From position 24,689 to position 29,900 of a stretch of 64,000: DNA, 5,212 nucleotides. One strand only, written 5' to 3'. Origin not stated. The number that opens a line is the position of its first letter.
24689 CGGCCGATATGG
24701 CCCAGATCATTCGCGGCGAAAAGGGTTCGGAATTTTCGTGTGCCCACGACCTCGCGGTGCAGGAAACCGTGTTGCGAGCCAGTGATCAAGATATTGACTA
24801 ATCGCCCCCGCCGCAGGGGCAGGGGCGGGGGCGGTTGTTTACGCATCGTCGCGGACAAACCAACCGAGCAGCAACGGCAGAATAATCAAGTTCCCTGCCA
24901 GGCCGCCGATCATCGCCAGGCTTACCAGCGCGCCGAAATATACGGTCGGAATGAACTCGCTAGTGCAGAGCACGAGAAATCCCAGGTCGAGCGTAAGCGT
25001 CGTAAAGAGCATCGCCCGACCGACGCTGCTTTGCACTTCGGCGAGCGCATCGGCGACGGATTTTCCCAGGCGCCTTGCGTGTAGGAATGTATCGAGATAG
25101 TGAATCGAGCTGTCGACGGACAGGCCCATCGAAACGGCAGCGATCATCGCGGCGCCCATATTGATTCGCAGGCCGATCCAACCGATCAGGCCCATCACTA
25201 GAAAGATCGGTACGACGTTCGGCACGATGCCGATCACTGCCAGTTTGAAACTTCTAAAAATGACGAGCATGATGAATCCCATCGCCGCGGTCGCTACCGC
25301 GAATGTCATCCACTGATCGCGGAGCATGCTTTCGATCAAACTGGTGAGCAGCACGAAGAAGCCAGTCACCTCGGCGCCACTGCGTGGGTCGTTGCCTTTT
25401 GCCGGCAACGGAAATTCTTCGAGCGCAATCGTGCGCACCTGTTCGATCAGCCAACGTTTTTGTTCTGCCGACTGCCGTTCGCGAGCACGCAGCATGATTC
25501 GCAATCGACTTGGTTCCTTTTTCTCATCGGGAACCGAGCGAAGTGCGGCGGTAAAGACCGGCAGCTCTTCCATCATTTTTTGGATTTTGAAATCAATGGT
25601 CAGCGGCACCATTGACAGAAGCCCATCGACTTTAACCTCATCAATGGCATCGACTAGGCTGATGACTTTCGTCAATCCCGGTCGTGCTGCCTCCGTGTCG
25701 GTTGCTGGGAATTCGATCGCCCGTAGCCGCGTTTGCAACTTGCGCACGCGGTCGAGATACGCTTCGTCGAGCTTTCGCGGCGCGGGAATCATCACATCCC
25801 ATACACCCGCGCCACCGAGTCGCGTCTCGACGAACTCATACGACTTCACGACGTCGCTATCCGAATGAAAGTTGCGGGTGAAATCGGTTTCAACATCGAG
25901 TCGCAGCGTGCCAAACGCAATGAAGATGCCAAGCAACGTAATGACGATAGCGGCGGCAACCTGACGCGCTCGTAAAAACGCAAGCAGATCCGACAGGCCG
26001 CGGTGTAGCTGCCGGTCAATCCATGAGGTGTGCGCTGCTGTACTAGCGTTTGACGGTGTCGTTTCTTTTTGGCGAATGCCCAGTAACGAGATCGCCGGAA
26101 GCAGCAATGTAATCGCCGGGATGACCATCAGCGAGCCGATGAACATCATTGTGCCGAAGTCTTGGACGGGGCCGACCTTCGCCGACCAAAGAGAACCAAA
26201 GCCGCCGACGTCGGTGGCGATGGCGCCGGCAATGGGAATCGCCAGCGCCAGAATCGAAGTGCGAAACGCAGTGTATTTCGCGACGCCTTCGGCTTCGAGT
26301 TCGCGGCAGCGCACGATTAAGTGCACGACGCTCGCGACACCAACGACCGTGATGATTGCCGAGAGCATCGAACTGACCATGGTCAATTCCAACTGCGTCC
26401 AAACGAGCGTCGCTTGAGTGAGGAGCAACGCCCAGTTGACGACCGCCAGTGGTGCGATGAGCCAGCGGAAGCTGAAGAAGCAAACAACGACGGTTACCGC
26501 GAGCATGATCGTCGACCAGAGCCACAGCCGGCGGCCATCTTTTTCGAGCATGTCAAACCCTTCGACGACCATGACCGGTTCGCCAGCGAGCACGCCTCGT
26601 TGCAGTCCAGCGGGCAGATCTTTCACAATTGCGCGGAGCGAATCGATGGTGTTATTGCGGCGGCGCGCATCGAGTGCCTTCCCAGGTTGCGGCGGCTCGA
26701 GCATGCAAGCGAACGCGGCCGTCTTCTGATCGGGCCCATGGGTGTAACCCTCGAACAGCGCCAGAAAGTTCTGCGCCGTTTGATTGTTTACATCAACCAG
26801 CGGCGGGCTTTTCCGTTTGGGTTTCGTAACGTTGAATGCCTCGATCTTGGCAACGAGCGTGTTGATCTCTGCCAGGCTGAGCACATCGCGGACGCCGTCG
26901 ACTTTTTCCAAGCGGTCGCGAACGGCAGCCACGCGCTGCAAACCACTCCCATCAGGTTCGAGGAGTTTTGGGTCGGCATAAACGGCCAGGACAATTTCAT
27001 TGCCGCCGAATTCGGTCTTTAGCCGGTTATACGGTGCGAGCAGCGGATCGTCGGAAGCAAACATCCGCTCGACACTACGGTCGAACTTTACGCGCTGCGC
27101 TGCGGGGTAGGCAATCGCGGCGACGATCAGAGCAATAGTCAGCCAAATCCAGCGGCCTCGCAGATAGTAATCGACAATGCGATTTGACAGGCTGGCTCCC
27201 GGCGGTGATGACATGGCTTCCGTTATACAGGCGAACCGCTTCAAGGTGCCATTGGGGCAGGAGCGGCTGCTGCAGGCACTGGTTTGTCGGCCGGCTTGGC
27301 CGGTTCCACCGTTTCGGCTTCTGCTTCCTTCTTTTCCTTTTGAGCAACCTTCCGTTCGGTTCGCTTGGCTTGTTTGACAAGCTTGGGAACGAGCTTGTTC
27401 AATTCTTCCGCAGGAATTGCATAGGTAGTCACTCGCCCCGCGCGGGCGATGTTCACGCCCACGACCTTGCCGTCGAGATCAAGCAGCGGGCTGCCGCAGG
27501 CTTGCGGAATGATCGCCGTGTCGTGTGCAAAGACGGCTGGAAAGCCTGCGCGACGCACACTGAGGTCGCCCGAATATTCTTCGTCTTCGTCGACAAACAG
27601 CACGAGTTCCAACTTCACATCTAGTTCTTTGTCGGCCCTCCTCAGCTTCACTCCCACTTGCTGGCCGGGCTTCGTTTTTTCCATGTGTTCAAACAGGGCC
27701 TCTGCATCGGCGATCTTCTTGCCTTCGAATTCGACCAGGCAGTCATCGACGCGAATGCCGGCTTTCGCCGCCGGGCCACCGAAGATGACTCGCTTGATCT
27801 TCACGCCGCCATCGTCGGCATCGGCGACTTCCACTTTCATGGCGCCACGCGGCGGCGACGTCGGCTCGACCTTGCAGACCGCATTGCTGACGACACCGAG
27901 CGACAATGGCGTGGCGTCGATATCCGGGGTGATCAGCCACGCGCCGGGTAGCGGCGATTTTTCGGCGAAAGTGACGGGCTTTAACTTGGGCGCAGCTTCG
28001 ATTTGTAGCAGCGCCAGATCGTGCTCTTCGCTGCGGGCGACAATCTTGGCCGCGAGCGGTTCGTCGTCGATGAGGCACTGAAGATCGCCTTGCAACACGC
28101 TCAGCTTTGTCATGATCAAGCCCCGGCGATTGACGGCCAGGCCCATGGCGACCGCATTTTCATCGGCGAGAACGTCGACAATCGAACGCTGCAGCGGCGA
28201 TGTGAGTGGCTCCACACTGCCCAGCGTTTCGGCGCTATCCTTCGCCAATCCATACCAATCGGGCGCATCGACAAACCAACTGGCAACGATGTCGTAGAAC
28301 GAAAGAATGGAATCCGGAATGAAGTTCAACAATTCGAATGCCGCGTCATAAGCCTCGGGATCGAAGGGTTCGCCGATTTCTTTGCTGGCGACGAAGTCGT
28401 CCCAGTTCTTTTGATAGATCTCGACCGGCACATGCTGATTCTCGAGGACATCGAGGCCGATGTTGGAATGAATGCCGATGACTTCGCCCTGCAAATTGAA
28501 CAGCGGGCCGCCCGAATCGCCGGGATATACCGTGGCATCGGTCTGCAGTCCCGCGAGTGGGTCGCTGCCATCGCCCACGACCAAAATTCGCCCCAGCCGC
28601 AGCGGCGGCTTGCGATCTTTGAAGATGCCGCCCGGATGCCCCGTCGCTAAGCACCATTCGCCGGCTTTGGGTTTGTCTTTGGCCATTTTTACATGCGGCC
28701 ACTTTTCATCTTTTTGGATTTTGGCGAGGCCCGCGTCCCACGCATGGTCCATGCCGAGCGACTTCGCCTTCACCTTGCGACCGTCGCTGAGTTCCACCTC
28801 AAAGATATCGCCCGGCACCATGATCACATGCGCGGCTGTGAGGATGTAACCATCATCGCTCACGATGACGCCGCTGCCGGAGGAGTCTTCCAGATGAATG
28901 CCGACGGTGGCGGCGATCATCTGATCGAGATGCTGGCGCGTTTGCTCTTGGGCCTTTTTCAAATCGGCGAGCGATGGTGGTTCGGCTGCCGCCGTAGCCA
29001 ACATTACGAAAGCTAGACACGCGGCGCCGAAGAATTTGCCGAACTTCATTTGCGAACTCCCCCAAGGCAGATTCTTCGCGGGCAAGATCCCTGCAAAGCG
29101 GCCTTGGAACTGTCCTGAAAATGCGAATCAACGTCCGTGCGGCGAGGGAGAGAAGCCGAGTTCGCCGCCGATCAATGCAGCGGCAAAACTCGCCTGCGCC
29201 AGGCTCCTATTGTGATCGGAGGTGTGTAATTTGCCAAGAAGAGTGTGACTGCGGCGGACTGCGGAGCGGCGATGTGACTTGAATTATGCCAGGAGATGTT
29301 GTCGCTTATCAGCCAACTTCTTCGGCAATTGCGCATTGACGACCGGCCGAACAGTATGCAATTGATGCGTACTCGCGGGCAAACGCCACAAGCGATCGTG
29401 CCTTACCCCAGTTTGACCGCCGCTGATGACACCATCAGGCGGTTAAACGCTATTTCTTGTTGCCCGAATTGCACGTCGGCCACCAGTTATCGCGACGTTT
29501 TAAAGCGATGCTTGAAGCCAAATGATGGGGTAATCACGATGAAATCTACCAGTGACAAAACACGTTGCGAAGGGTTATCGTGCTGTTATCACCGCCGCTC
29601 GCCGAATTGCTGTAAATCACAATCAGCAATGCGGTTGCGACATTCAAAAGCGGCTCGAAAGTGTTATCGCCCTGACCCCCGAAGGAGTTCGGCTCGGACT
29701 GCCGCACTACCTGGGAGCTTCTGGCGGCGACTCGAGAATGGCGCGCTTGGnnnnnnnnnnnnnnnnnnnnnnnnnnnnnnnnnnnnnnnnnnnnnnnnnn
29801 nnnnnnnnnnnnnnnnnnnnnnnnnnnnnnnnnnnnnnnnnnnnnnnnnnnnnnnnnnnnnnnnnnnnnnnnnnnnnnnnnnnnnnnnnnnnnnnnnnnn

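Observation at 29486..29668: GATAAC element copy A is homologous to the element at 45.1 kb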

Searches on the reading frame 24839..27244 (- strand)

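Call 10: search_protein_families(library=pfam, proteins=[window:24839-27244:-])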
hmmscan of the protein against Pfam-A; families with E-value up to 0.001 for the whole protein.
window:24839-27244:- (801 aa): 1 family
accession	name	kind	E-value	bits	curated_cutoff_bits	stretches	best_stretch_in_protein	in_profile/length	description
PF03176.21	MMPL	-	2.6e-15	56.6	20.5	2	193-400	100-313/333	MMPL family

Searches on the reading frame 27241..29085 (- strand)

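Call 10: search_protein_families(library=pfam, proteins=[window:27241-29085:-])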
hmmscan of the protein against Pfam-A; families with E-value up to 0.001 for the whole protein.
window:27241-29085:- (614 aa): 7 families
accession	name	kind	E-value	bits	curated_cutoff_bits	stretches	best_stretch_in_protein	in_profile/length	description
PF13365.12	Trypsin_2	-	1.2e-37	130.2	27.6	2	70-205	1-144/144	Trypsin-like peptidase domain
PF13180.12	PDZ_2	-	1.6e-12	48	27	1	418-494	5-80/80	PDZ domain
PF00089.32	Trypsin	-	5.8e-10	39.8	20.6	1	61-209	16-198/220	Trypsin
PF17820.7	PDZ_6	-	1.7e-07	31.3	27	1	430-483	2-54/54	PDZ domain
PF05579.19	Peptidase_S32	-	1.1e-05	25.2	24.7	0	66-154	110-195/297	Equine arteritis virus serine endopeptidase S32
PF00595.29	PDZ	-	0.00012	22.8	23.2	1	414-479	13-78/81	PDZ domain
PF10459.15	Peptidase_S46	-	0.00035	19.8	22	0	188-206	632-650/698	Peptidase S46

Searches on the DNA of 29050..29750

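Call 13: search_rna_families(source=window, start=29050, end=29750, threshold=evalue, max_evalue=5)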
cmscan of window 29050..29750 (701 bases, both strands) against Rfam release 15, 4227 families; matches with E-value up to 5: 2.
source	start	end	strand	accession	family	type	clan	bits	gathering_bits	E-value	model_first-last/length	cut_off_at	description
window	29530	29626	-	RF02507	Atu_Ti3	Gene; sRNA;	-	21.7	50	0.045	1-89/89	no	Rhizobiales sRNA Atu_Ti3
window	29058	29073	+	RF01123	sR35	Gene; snRNA; snoRNA; CD-box;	-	11.5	60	4.3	42-57/57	no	Small nucleolar RNA sR35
